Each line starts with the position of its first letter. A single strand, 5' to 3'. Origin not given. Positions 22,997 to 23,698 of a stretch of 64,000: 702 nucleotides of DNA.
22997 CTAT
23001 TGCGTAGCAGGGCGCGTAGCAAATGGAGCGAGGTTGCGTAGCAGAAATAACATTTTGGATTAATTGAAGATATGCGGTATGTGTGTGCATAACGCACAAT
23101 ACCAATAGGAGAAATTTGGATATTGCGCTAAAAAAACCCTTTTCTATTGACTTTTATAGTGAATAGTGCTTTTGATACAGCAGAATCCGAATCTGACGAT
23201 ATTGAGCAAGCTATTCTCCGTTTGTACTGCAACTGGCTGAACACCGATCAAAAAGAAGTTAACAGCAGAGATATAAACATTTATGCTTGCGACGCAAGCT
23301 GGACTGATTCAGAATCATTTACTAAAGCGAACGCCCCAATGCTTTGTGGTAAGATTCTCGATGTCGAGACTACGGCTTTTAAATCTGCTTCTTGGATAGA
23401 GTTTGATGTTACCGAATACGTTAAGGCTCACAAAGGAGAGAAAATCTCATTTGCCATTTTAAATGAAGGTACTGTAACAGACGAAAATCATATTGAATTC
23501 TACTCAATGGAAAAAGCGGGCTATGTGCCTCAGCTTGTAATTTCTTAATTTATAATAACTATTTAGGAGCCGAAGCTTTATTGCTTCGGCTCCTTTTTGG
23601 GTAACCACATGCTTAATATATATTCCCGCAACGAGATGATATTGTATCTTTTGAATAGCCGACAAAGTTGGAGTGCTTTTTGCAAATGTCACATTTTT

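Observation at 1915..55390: One modular repeat family caps the 3' end of nearly every plus-strand unit, so the region looks like an array of accreted regulator+CAZyme cassettes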

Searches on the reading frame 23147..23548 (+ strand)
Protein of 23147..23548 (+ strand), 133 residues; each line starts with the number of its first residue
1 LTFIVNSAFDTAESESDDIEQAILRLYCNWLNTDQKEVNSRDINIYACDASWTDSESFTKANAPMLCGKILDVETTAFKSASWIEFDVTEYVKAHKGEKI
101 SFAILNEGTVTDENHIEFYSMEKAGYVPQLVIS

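Call 10: search_protein_families(library=pfam, proteins=[window:23147-23548:+])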
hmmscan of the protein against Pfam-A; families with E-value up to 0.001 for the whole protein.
window:23147-23548:+ (133 aa): 1 family
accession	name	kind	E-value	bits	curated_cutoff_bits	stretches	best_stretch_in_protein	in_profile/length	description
PF24517.2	CBM96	-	9.7e-16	58.5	26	1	9-133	46-163/164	Carbohydrate-binding module family 96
